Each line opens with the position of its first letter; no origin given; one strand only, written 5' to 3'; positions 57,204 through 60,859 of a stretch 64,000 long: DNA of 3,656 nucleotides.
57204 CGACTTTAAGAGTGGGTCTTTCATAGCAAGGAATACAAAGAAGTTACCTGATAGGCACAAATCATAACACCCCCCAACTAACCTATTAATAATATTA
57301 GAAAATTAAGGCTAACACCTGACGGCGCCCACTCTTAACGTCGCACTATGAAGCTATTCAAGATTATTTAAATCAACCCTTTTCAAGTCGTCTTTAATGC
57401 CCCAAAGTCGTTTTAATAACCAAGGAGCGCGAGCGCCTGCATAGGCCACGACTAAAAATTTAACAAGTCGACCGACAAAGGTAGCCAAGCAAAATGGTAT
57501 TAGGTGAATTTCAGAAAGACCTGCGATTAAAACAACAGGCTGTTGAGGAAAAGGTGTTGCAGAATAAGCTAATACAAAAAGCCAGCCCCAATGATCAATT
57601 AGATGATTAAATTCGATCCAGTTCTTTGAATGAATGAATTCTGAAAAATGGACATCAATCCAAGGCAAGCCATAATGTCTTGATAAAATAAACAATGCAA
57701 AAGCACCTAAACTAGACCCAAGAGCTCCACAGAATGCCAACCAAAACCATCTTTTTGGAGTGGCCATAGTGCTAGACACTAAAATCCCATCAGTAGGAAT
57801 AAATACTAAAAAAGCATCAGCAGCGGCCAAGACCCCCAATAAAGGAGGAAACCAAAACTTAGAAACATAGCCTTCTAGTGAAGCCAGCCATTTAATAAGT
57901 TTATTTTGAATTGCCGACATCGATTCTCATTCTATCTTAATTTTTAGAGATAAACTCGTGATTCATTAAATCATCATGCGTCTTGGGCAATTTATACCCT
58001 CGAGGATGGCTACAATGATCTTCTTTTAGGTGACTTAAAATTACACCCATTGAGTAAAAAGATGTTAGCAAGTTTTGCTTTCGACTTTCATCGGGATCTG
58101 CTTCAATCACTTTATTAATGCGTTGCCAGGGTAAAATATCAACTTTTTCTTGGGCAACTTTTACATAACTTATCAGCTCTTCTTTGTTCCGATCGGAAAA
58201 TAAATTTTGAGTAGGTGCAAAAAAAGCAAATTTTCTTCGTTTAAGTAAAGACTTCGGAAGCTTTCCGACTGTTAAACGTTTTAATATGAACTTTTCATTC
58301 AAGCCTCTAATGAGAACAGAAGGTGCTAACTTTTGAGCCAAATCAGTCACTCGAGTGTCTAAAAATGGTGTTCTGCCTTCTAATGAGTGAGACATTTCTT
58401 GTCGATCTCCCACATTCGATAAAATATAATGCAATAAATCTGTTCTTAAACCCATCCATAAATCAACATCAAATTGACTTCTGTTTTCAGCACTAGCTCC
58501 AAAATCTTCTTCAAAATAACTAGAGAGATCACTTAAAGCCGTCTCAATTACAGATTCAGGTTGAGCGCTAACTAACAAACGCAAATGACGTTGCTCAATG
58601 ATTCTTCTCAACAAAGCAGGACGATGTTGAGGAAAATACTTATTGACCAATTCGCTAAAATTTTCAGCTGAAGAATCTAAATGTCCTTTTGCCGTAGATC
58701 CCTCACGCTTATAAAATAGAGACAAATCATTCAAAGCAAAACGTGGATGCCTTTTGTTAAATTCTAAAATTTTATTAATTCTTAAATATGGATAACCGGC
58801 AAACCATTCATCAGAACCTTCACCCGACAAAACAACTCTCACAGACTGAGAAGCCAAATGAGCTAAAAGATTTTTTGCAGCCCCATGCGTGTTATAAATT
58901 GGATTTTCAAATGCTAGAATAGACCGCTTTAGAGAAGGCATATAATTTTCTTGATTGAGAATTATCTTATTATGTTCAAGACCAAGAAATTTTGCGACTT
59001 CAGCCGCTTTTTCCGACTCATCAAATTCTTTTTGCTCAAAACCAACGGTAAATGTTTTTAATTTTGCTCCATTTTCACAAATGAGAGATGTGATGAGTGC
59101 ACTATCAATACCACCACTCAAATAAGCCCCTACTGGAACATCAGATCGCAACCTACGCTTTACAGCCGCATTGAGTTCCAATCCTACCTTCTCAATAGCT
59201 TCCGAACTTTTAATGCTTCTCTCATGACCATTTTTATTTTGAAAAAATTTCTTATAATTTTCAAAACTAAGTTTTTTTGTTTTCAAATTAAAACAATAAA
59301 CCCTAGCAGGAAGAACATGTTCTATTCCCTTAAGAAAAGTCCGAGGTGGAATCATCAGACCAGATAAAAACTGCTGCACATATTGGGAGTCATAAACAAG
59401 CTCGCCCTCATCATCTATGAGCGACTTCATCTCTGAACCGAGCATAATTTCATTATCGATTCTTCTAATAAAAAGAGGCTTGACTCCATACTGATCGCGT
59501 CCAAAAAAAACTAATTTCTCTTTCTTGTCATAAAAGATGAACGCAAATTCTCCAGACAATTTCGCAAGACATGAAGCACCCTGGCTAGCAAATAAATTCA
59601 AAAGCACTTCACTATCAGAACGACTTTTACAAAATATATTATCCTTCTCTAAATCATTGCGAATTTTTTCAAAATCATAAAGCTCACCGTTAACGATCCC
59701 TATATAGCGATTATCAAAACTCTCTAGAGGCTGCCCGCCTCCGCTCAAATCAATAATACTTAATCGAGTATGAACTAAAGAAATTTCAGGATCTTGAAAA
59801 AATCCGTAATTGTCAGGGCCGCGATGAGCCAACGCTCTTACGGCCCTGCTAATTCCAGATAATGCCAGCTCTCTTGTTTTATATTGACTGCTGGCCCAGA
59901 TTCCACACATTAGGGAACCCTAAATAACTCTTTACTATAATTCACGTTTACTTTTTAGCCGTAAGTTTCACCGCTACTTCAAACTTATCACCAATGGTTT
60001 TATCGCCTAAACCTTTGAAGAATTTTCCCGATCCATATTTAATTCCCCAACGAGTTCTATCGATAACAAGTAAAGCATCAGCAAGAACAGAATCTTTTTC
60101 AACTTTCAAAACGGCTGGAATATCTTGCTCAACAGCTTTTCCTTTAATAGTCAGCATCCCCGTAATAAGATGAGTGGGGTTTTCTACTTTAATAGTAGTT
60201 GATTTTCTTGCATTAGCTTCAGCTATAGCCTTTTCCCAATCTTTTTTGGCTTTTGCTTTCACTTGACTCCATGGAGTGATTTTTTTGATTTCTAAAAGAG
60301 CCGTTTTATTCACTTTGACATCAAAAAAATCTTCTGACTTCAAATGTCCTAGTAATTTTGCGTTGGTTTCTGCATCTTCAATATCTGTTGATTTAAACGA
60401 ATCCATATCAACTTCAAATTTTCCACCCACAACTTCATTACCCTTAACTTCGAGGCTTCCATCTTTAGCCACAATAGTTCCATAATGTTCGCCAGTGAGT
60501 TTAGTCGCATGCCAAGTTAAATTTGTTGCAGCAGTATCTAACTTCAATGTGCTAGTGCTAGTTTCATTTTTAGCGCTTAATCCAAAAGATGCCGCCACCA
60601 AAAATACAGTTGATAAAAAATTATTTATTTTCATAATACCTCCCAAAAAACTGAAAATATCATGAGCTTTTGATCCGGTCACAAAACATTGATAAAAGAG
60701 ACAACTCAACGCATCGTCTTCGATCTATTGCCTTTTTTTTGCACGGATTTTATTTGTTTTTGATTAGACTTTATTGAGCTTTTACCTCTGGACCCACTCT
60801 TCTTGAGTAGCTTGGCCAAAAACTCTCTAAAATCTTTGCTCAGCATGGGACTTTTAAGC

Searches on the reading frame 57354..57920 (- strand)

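Call 49: search_protein_families(library=pfam, proteins=[window:57354-57920:-], max_evalue=0.00001)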
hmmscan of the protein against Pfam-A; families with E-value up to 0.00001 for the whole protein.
window:57354-57920:- (188 aa): 1 family
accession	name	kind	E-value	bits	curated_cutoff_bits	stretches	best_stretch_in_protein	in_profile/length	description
PF09335.16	VTT_dom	-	8.1e-14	52.6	33.9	1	41-163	1-122/123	VTT domain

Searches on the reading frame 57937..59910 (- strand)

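Call 49: search_protein_families(library=pfam, proteins=[window:57937-59910:-], max_evalue=0.00001)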
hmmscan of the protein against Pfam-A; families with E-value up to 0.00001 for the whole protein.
window:57937-59910:- (657 aa): 4 families
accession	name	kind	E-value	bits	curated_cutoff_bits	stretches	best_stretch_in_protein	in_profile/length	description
PF00733.27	Asn_synthase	-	2.2e-68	231.9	21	1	245-576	5-301/354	Asparagine synthase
PF13537.11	GATase_7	-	9e-34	116.6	25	1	47-165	1-122/123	Glutamine amidotransferase domain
PF13522.11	GATase_6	-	1.8e-31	109.3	27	1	32-160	1-130/130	Glutamine amidotransferase domain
PF06508.19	QueC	-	3.6e-06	27.1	22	1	264-319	6-61/210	Queuosine biosynthesis protein QueC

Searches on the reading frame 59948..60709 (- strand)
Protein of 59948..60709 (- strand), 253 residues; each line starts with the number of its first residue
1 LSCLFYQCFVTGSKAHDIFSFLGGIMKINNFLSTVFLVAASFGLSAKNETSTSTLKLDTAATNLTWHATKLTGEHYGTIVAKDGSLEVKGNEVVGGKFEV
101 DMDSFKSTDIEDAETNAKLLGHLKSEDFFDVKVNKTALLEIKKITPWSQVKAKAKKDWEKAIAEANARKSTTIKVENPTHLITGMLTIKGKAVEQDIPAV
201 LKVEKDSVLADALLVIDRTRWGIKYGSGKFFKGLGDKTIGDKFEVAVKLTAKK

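Call 49: search_protein_families(library=pfam, proteins=[window:59948-60709:-], max_evalue=0.00001)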
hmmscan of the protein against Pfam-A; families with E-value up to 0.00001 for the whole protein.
window:59948-60709:- (253 aa): 1 family
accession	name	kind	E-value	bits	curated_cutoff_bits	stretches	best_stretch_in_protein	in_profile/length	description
PF04264.18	YceI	-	8.5e-18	65.6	23.7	1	56-251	2-150/150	YceI-like domain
